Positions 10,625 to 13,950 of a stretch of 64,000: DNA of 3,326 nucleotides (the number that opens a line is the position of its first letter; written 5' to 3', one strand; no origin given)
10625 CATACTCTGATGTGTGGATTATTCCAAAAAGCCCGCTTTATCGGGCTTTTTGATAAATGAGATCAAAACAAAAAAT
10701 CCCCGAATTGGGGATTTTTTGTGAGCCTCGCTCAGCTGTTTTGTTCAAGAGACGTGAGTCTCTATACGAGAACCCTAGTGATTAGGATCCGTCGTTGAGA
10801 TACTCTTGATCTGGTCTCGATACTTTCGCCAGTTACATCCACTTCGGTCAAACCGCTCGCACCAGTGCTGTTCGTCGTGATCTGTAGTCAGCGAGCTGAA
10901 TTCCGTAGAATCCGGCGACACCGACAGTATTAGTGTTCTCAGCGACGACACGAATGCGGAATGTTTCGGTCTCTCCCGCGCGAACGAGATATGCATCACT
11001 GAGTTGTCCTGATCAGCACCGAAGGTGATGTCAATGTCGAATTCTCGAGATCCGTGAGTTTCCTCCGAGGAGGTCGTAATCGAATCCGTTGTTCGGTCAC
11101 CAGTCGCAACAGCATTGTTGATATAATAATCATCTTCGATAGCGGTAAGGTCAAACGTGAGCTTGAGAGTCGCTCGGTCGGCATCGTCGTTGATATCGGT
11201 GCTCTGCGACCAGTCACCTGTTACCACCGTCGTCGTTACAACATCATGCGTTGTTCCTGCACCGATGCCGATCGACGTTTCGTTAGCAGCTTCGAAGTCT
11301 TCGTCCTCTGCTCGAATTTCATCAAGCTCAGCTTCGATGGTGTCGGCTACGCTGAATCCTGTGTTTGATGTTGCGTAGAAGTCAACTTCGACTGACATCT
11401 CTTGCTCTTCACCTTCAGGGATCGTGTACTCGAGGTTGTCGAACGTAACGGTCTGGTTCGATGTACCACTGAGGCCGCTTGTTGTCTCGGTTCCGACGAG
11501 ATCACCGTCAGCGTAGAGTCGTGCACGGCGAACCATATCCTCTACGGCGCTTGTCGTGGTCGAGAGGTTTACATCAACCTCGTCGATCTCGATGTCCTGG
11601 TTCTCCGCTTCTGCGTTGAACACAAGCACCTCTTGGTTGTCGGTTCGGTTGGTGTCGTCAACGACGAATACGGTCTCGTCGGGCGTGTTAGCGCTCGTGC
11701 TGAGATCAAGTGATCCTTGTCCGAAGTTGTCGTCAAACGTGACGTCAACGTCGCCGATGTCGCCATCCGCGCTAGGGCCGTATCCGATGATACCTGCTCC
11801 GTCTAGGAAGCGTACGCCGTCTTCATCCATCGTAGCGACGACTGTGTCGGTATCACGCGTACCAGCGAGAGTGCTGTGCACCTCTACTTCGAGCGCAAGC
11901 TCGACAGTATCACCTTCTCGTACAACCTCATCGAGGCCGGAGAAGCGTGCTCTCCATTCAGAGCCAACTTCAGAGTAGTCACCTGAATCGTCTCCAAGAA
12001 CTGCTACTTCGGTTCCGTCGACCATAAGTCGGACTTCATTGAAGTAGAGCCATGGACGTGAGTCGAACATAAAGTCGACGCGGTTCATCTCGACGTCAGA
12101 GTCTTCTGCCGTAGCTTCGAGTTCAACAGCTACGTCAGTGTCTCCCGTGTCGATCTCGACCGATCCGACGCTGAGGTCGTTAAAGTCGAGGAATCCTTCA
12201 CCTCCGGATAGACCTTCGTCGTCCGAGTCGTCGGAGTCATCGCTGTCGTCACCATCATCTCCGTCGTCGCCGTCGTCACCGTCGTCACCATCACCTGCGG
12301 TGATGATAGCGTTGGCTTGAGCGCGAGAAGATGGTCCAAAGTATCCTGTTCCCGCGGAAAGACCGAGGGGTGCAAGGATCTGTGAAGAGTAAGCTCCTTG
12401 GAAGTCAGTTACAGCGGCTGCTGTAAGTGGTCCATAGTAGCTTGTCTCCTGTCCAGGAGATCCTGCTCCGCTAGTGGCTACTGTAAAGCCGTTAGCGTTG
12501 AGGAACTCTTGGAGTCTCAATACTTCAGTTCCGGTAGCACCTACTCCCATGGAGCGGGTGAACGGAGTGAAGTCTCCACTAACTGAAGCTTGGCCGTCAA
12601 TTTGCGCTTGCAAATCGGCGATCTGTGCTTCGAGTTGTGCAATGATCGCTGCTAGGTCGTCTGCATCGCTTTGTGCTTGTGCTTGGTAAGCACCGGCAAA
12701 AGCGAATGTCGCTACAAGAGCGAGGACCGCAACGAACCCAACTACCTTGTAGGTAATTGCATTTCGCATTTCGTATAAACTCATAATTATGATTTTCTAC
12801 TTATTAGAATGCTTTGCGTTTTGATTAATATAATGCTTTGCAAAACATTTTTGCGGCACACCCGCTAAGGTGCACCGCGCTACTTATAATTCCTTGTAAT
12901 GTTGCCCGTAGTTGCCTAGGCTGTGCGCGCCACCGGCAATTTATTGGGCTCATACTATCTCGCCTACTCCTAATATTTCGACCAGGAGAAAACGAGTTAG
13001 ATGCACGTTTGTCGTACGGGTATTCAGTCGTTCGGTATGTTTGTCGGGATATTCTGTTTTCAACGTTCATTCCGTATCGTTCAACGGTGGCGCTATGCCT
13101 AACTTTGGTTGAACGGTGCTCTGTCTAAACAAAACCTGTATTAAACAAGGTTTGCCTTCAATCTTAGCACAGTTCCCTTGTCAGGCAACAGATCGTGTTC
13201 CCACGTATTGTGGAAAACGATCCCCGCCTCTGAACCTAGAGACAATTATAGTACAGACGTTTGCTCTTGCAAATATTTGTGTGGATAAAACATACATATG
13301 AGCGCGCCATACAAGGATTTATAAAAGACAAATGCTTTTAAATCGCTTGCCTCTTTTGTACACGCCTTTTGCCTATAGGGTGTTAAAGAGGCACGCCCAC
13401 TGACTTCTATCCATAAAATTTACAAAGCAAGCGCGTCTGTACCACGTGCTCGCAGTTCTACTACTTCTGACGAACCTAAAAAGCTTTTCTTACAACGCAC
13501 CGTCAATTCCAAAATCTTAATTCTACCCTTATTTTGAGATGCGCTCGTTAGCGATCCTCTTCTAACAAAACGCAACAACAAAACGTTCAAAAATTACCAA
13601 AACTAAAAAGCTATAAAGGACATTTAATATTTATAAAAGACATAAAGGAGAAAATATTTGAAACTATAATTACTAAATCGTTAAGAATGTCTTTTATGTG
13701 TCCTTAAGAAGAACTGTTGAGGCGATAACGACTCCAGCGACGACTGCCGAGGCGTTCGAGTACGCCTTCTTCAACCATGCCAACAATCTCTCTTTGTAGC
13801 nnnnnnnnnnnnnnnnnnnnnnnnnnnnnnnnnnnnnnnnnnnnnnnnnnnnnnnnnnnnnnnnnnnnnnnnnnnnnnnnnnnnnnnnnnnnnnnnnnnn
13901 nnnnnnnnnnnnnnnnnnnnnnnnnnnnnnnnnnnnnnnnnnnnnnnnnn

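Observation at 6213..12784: Tandem array of three paralogous PG-binding envelope proteins; two of three copies carry multiple frameshifts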

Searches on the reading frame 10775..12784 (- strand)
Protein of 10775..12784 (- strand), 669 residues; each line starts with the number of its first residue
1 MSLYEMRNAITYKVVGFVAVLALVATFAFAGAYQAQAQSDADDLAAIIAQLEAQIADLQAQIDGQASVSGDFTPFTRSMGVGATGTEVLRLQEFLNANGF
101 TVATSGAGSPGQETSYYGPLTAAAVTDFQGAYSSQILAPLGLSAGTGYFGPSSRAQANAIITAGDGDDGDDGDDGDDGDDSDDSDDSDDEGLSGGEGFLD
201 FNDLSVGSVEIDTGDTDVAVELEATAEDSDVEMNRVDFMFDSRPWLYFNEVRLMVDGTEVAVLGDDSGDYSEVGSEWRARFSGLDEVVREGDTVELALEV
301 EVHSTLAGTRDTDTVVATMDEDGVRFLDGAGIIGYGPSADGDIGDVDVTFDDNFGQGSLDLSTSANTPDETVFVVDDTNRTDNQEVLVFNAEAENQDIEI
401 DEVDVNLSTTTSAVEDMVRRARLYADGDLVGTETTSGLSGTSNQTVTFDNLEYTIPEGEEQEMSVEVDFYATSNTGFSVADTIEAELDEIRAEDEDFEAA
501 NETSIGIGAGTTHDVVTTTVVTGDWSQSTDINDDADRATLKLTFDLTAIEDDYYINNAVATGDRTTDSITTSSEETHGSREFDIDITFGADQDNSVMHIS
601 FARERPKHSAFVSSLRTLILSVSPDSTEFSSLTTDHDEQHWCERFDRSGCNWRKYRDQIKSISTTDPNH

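Call 4: search_protein_families(library=pfam, proteins=[window:10775-12784:-], max_evalue=1)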
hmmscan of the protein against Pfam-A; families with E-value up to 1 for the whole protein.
window:10775-12784:- (669 aa): 6 families
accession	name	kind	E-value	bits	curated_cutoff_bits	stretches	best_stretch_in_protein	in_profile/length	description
PF01471.23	PG_binding_1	-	2.9e-08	34.2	23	1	84-132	1-41/57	Putative peptidoglycan binding domain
PF16326.10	ABC_tran_CTD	-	0.0053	17.4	32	1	38-65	7-34/69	ABC transporter C-terminal domain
PF05738.19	Cna_B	-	0.022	15.6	22.3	0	422-471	24-74/87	Cna protein B-type domain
PF25621.1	PhiKZ_gp244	-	0.098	13.2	27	1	38-102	12-75/116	Bacteriophage PhiKZ capsid decoration protein gp244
PF17957.7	Big_7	-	0.19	12.9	24.1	1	404-454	19-67/70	Bacterial Ig domain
PF08898.15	DUF1843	-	0.52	11.4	23.3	0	33-58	24-50/52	Domain of unknown function (DUF1843)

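Call 16: find_related_loci(query=window:11110-12784:-, collection=genome_contigs, flank=10000)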
Query window:11110-12784:- (558 aa) in genome_contigs; peptide patterns used: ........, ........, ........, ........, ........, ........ (x = any residue, [..] = any of these).
600 stretches matched a pattern, but none encodes a relative of the query by tblastn (E <= 1e-3).

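Call 18: find_related_loci(query=window:11110-12784:-, collection=metagenome_contigs, flank=10000)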
Query window:11110-12784:- (558 aa) in metagenome_contigs; peptide patterns used: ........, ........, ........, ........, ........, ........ (x = any residue, [..] = any of these).
600 stretches matched a pattern (row limit reached: there are more); 1 encode a relative of the query (tblastn E <= 1e-3); 1 distinct loci.
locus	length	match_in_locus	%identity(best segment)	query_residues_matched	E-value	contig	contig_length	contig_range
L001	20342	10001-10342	30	11-136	3e-7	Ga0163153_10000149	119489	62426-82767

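Call 55: find_related_loci(query=A3, collection=genome_contigs, flank=8000)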
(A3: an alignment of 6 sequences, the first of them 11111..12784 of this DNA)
Query A3 (558 aa) in genome_contigs; peptide patterns used: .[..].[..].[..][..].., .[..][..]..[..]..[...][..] (x = any residue, [..] = any of these).
290 stretches matched a pattern; 85 encode a relative of the query (tblastn E <= 1e-3); the best 80 are kept; 79 distinct loci.
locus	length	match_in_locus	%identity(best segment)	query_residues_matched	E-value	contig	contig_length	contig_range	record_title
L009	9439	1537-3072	42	15-555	2e-112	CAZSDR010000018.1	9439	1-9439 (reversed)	MAG TPA_asm: uncultured Candidatus Saccharibacteria bacterium isolate SRP329715_co2_182 genome assembly, contig: NODE_12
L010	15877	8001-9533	40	32-556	1e-94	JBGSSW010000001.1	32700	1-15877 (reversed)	MAG: Candidatus Paceibacteria bacterium isolate JTS-AC391 k141_982084, whole genome shotgun sequence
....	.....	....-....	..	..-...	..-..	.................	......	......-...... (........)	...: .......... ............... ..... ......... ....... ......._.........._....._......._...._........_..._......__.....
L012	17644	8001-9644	35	10-555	2e-56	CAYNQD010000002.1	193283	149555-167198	MAG TPA_asm: uncultured Candidatus Saccharibacteria bacterium isolate SRP344714_co2_382 genome assembly, contig: NODE_13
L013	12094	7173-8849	33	2-555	1e-55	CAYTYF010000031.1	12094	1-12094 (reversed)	MAG TPA_asm: uncultured Candidatus Saccharibacteria bacterium isolate SRP342105_co2_33 genome assembly, contig: NODE_559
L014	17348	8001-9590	35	42-557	1e-54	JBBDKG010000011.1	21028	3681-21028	MAG: Candidatus Paceibacterota bacterium isolate LejiaA_53_16 Lejia_A_3770_length_21028_cov_10, whole genome shotgun seq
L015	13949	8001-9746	34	10-557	2e-51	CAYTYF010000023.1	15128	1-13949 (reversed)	MAG TPA_asm: uncultured Candidatus Saccharibacteria bacterium isolate SRP342105_co2_33 genome assembly, contig: NODE_413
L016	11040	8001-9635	35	15-555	3e-51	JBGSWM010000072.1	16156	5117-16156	MAG: Candidatus Paceibacteria bacterium isolate JTS-AC481 k141_3558735, whole genome shotgun sequence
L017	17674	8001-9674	35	17-555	1e-50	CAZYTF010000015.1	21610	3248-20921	MAG TPA_asm: uncultured Candidatus Saccharibacteria bacterium isolate binchicken_co47_12 genome assembly, contig: NODE_1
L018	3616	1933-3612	32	10-556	6e-51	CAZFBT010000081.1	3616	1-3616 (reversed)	MAG TPA_asm: uncultured Candidatus Saccharibacteria bacterium isolate binchicken_co107_473 genome assembly, contig: NODE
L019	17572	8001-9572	34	32-555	3e-49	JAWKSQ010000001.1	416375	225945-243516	MAG: Candidatus Paceibacterota bacterium isolate AC1.72 AC1.72.fa-1, whole genome shotgun sequence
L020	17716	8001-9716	35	4-555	2e-48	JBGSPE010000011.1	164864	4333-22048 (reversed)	MAG: Candidatus Paceibacteria bacterium isolate JTS-AC297 k141_2717708, whole genome shotgun sequence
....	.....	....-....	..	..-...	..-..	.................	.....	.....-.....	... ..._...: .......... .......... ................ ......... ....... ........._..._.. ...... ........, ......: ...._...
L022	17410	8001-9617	33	35-556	8e-51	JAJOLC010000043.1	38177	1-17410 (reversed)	MAG: Candidatus Paceibacterota bacterium isolate MAG-712 c_000000000012, whole genome shotgun sequence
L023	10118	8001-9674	33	15-556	2e-47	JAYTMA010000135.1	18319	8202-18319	MAG: bacterium isolate GFS_3428 GFS_3428_134, whole genome shotgun sequence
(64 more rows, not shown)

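Call 64: search_protein_families(library=ncbifam, proteins=[window:11111-12784:-], max_evalue=0.01)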
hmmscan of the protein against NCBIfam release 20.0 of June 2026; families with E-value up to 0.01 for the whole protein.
window:11111-12784:- (558 aa): 0 families

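Call 75: predict_structure(alignment_id=A2)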
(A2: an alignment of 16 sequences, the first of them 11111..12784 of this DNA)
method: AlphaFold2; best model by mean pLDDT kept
length: 558 residues; sequences in the alignment: 16
mean_pLDDT: 77.7   pTM: 0.39
mean pLDDT of the five models: 77.7, 76.3, 74.4, 74.2, 72.7
residues with pLDDT >= 90: 193; 70-90: 211; 50-70: 78; < 50: 76
segments of 3 or more residues with pLDDT < 50: 1-11, 13-16, 19-39, 63-69, 107-113, 166-189
pLDDT, mean of each block of 10 residues (from residue 1): 44 48 42 41 78 74 47 86 88 89 58 71 94 88 90 92 56 37 37 87 72 85 92 94 90 94 92 92 92 93 69 79 91 82 66 66 77 83 92 90 92 89 94 76 90 91 93 71 91 82 80 79 73 73 71 66
secondary structure, 60 per line:
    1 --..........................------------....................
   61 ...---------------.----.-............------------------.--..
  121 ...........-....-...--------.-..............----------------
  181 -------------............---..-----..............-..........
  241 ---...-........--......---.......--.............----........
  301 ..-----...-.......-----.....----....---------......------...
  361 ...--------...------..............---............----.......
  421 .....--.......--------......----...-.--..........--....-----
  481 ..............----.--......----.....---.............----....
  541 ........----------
elements in order: H3-28 H41-63 H86-97 H119-131 H133-136 H151-164 E194-205 E216-229 E231-240 E248-255 E258-263 E270-273 E276-288 E293-302 E312-318 E324-328 E333-336 E346-351 E358-363 E372-374 E381-394 E398-409 H414-417 E418-425 E428-434 E443-448 E453-455 E460-469 H472-475 E481-494 E502-507 E512-516 E520-532 E537-548

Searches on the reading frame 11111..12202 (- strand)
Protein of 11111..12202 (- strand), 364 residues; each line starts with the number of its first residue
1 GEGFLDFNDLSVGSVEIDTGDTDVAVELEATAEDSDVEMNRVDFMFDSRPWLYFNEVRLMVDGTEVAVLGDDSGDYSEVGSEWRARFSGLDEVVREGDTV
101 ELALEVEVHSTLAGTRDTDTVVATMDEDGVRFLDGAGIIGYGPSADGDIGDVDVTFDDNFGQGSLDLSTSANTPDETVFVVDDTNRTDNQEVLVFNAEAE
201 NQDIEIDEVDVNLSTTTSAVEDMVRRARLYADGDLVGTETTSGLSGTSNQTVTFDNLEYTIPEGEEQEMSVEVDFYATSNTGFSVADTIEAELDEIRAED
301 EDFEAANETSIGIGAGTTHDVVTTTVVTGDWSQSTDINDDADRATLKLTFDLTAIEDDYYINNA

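Call 39: find_homologous_proteins(query=window:11111-12202:-, max_evalue=0.00001)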
Query window:11111-12202:- (364 aa): 7 proteins with E <= 0.00001 among 8000 candidates.
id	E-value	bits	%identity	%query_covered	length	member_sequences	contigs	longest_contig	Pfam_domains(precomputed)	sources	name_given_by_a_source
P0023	6.7e-89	317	48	99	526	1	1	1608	-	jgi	jgi:peptidoglycan hydrolase-like protein with peptidoglycan-binding domain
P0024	8.5e-67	244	43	92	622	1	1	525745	PF01471.24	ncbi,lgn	ncbi:MAG: peptidoglycan-binding domain-containing protein [Candidatus Paceibacteria bacterium]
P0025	1.4e-66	243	43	99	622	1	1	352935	PF01471.24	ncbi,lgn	-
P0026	2.5e-56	210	41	100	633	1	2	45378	-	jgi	jgi:peptidoglycan hydrolase-like protein with peptidoglycan-binding domain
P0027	7.6e-29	119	31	95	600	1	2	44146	PF01471.24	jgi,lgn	-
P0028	1.6e-26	112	32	95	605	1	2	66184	PF01471.24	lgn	-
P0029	8.8e-9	53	29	91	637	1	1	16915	PF01471.24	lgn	-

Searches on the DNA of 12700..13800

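Call 46: search_rna_families(source=window, start=12700, end=13800, threshold=evalue, max_evalue=1)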
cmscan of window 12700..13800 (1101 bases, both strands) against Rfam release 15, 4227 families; matches with E-value up to 1: 0.
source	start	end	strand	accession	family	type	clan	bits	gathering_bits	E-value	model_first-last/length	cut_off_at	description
